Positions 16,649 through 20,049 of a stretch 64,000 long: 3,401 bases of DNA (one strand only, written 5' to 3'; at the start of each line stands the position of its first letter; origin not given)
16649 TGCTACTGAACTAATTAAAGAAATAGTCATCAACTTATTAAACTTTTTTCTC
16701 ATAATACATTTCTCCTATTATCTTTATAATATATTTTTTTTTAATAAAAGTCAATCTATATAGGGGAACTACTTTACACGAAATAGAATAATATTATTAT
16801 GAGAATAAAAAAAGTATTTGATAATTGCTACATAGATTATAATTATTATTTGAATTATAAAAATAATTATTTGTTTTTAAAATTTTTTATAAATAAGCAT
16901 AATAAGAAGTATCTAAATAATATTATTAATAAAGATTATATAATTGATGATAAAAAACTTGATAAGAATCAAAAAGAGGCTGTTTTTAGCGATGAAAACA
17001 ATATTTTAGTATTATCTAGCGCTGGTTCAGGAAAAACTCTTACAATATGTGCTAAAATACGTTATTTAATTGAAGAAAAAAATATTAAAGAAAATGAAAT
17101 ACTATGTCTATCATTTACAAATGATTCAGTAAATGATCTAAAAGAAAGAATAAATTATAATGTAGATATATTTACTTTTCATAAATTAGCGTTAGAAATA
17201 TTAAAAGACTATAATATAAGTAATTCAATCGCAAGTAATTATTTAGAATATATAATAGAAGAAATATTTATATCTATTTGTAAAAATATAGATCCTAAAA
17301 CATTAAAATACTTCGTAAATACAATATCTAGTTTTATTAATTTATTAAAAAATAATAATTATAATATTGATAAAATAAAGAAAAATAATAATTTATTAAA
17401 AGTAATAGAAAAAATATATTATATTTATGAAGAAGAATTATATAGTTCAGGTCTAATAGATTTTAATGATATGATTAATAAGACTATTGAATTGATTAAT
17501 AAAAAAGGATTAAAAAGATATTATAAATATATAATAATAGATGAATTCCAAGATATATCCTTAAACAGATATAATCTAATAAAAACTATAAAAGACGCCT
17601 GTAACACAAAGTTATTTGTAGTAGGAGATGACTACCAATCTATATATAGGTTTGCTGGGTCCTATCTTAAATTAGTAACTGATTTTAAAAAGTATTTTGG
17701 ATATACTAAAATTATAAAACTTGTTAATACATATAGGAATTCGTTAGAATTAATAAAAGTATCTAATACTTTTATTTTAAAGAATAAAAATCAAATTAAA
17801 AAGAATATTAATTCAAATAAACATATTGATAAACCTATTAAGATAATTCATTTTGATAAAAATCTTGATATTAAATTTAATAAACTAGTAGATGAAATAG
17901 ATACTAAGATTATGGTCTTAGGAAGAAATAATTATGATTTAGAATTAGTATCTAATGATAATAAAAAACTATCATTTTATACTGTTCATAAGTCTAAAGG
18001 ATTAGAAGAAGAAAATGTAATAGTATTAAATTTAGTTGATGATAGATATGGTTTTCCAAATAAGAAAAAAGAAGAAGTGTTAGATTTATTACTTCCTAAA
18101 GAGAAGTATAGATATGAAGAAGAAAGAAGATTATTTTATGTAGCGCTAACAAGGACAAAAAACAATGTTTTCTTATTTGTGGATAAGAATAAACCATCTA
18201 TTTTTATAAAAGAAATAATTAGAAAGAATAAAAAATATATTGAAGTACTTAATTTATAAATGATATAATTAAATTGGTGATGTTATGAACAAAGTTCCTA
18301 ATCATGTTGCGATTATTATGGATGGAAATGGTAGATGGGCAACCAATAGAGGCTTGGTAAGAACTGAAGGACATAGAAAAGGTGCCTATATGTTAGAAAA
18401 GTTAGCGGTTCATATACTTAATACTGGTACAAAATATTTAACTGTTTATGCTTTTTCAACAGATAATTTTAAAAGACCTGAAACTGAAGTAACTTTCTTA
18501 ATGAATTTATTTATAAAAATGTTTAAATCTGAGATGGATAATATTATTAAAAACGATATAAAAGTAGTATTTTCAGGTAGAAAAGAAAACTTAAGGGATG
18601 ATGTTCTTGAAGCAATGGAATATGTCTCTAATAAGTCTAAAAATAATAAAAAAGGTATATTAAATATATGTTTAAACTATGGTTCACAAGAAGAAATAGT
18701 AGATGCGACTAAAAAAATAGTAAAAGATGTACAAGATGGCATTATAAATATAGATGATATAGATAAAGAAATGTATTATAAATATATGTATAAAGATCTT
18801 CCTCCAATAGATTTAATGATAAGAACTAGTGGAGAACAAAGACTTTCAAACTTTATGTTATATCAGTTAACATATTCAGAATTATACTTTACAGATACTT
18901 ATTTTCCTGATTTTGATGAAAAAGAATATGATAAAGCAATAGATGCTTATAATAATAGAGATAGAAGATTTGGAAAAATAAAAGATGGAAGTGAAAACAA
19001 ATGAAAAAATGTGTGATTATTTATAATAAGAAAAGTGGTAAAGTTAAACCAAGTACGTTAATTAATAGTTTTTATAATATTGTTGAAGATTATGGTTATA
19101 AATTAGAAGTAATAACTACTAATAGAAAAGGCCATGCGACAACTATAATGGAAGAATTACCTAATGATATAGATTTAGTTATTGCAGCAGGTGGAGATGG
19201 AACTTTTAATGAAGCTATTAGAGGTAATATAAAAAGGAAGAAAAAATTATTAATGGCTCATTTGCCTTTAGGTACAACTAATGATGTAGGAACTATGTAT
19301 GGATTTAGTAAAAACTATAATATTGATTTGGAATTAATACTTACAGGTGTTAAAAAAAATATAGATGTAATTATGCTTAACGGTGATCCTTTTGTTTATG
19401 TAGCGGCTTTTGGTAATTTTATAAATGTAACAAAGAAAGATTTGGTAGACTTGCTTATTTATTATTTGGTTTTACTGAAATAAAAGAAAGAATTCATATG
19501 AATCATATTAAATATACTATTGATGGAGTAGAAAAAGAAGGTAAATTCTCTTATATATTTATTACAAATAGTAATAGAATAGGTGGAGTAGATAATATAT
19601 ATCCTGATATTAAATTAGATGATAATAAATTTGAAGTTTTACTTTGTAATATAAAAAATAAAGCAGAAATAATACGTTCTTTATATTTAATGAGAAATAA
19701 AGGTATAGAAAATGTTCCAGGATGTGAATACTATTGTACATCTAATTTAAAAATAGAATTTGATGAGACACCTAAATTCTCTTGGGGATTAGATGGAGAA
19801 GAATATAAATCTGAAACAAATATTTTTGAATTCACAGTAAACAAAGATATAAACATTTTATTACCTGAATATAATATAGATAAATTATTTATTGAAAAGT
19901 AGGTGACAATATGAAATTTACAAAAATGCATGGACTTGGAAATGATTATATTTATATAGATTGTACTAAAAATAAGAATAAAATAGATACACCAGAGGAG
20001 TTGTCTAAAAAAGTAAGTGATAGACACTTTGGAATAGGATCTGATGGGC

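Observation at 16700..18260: Solitary, short UvrD-like helicase in an extremely AT-rich patch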

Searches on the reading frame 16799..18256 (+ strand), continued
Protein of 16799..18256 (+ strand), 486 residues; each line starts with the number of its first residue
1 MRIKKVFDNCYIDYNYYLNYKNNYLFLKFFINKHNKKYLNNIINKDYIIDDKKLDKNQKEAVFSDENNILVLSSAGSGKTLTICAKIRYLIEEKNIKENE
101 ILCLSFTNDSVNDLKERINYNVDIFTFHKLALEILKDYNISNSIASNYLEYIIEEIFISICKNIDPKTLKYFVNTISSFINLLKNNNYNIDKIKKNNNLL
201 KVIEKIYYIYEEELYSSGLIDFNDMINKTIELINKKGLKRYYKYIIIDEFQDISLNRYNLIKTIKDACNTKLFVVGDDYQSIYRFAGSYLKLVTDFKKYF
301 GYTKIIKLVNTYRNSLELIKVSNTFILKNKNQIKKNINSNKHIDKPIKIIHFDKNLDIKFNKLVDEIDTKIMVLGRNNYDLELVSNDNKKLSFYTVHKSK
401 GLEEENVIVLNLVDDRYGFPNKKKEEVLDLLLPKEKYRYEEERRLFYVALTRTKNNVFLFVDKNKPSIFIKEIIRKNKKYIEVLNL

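Call 64: search_protein_families(library=ncbifam, alignment_id=A1, max_evalue=1e-10)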
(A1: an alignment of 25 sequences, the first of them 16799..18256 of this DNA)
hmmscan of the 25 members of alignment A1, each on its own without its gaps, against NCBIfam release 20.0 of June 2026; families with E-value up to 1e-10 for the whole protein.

A. member 1, window:16799-18256:+ (486 aa): 11 families
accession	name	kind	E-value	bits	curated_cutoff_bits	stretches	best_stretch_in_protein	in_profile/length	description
NF008276.0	PRK11054.1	equivalog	2e-88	297.6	543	2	196-477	385-677/684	DNA helicase IV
TIGR01073.1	pcrA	equivalog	5.9e-53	180.3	911.2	1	53-357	4-324/725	DNA helicase PcrA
NF008743.0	PRK11773.1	equivalog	7.9e-51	173.3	965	1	53-351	9-322/720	DNA helicase II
TIGR01075.1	uvrD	equivalog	4.9e-47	160.7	1144.45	1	53-352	4-318/715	DNA helicase II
TIGR01074.1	rep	equivalog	4.8e-44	150.7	951.45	1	53-373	1-336/668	DNA helicase Rep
NF008172.0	PRK10919.1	equivalog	3.3e-34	118.1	1168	1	53-364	2-328/673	DNA helicase Rep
TIGR00609.1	recB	equivalog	1.4e-25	89.6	696.05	0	192-337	315-467/1175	exodeoxyribonuclease V subunit beta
NF010485.0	PRK13909.1-2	equivalog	2.7e-22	78.9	650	0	193-336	271-437/909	RecB-like helicase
TIGR02784.1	addA_alphas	equivalog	6.3e-22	77.8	860.75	1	177-300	318-459/1138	double-strand break repair helicase AddA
TIGR02785.1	addA_Gpos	equivalog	1.2e-21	76.4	707.65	0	56-122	4-69/1234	helicase-exonuclease AddAB subunit AddA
NF010487.0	PRK13909.1-4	equivalog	8.4e-14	50.8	759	0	126-337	201-435/924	RecB-like helicase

B. families by the number of members that match (of 25 scanned): 12 families
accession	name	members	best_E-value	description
NF008276.0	PRK11054.1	25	2.8e-96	DNA helicase IV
TIGR01073.1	pcrA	25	9.6e-58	DNA helicase PcrA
TIGR01074.1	rep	25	7.9e-54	DNA helicase Rep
NF008743.0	PRK11773.1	25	4.7e-51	DNA helicase II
TIGR01075.1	uvrD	25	2.3e-48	DNA helicase II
NF008172.0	PRK10919.1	25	6.1e-41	DNA helicase Rep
TIGR02784.1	addA_alphas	25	1.1e-25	double-strand break repair helicase AddA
TIGR00609.1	recB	24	3.1e-26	exodeoxyribonuclease V subunit beta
TIGR02785.1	addA_Gpos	24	3.1e-25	helicase-exonuclease AddAB subunit AddA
NF010485.0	PRK13909.1-2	22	2.7e-22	RecB-like helicase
NF010487.0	PRK13909.1-4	7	2.9e-14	RecB-like helicase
NF008128.0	PRK10876.1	3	5.8e-13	exodeoxyribonuclease V subunit beta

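Call 69: search_dna_similar(query=window:16799-18256:+, collection=phages, mode=protein, max_rows=6)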
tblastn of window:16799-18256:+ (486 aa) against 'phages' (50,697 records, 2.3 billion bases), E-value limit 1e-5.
Records with a match: 82; places in all: 84; records where one place covers at least 80% of the query: 0.
Best place of each record, by identity: <60% 82.
By first word of the organism name: Bacteriophage 34; Bacillus 29; Listeria 9; Salmonella 3; Clostridium 2; Acinetobacter 2; Enterococcus 1; Staphylococcus 1; Escherichia 1.
By host as written in the record: - 36; Listeria monocytogenes 9; Bacillus subtilis subsp. subtilis str. 168 5; Bacillus subtilis BEST7003 4; Bacillus subtilis 3; Bacillus thuringiensis 2; Homo sapiens 2; Bacillus cereus BGSC 6E1 2; and 16 more.
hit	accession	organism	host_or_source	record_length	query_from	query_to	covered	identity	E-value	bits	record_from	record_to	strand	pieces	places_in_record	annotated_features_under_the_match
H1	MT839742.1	Bacteriophage sp.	human fecal samples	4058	58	485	72%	43.0%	2e-45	238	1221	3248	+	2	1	record has no annotation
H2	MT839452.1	Bacteriophage sp.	human fecal samples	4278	58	473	68%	37.0%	6e-29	187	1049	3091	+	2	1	record has no annotation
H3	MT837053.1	Bacteriophage sp.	human fecal samples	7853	58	473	72%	34.3%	2e-24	173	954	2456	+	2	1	record has no annotation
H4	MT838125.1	Bacteriophage sp.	human fecal samples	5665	220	474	52%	35.1%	3e-26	118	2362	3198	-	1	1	record has no annotation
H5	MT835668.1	Bacteriophage sp.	human fecal samples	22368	58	323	55%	33.6%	2e-25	116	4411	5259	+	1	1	record has no annotation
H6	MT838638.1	Bacteriophage sp.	human fecal samples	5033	58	323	55%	31.6%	8e-21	102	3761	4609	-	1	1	record has no annotation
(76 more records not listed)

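Call 70: search_dna_similar(query=window:16799-18256:+, collection=plasmids, mode=protein, max_rows=6)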
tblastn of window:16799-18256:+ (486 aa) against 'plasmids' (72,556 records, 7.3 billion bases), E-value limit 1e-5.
Records with a match: 1148; places in all: 1189; records where one place covers at least 80% of the query: 0.
Best place of each record, by identity: <60% 1148.
By first word of the organism name: Enterobacter 259; Salmonella 227; Escherichia 190; Klebsiella 71; Bacillus 51; Citrobacter 40; Vibrio 39; Acinetobacter 33; Rhizobium 27; Sinorhizobium 17; and 109 more.
By predicted mobility (MOB-suite, as given by PLSDB): conjugative 729; non-mobilizable 350; mobilizable 69.
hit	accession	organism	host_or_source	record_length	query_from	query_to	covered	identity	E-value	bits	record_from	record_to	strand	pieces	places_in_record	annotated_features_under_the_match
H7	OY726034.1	Phocaeicola massiliensis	-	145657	58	478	78%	40.0%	6e-31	203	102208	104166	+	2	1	none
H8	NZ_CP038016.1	Paenisporosarcina antarctica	Antarctica: Sea off King George Island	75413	58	476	74%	41.0%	2e-48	255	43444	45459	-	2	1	UvrD-helicase domain-containing protein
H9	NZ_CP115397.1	Hymenobacter yonginensis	whole organism,freshwater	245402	58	479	70%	38.9%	8e-33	198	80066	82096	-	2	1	UvrD-helicase domain-containing protein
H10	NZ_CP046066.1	Vibrio sp. THAF191d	pure culture,Surface of a polyethylene ...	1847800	58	477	70%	37.4%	8e-28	183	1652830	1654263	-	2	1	none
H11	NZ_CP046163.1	Vibrio sp. THAF191c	pure culture,Surface of a polyethylene ...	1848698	58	477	70%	37.4%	8e-28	183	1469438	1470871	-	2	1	none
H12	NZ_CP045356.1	Vibrio sp. THAF64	pure culture,Surface of a sandy ...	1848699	58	477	70%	37.4%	8e-28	183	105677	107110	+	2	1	none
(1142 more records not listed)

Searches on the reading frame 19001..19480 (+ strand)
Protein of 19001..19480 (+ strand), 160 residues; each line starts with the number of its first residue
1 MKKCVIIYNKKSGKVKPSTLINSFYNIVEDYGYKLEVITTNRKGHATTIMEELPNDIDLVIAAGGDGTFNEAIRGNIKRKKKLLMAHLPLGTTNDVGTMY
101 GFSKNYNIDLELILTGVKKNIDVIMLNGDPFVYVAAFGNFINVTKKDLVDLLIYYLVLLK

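Call 66: search_protein_families(library=ncbifam, proteins=[window:19001-19480:+], max_evalue=0.00001)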
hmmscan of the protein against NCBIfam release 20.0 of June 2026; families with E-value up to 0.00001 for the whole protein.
window:19001-19480:+ (160 aa): 10 families
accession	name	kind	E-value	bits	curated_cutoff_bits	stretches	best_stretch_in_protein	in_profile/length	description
NF009874.0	PRK13337.1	equivalog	3e-22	78.9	385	1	1-145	2-147/305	diacylglycerol kinase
NF009603.0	PRK13055.1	subfamily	2.5e-19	69.4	342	1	1-144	2-149/335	diacylglycerol kinase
NF009605.0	PRK13059.1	equivalog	6.5e-19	68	313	1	1-151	1-151/295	putative lipid kinase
TIGR00147.1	TIGR00147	subfamily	9.4e-19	67.5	118.65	1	1-143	1-145/296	YegS/Rv2252/BmrU family lipid kinase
NF009604.0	PRK13057.1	equivalog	1.2e-18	67.1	274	1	3-145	10-148/302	lipid kinase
NF009602.0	PRK13054.1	equivalog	9.9e-18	64.2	284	1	27-146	26-149/301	lipid kinase YegS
TIGR03702.1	lip_kinase_YegS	equivalog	1.6e-15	56.9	387.45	1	26-144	21-143/295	lipid kinase YegS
NF002033.0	PRK00861.1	subfamily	3.4e-15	55.5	293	1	2-139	12-147/328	putative lipid kinase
NF040993.1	MamU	equivalog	7e-15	55.2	400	1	5-145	4-146/296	lipid kinase MamU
NF009025.0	PRK12361.1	equivalog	4.4e-11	41.7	505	1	2-138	242-380/546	hypothetical protein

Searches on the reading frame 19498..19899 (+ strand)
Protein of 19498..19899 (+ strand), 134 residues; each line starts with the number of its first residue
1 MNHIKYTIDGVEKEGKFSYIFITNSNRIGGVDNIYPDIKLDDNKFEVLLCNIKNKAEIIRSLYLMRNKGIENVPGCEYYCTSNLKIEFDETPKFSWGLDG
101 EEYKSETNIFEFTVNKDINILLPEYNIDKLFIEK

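Call 66: search_protein_families(library=ncbifam, proteins=[window:19498-19899:+], max_evalue=0.00001)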
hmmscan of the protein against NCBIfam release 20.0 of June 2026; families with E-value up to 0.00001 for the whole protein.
window:19498-19899:+ (134 aa): 4 families
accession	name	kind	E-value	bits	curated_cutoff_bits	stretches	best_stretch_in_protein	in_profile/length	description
NF009603.0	PRK13055.1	subfamily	3.3e-14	52.6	342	1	4-107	181-284/335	diacylglycerol kinase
TIGR00147.1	TIGR00147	subfamily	6.4e-09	35.2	118.65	1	4-123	179-295/296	YegS/Rv2252/BmrU family lipid kinase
NF009874.0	PRK13337.1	equivalog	5.1e-08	32.2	385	1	7-129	181-300/305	diacylglycerol kinase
NF009602.0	PRK13054.1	equivalog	7.8e-06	25.2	284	1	6-124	181-294/301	lipid kinase YegS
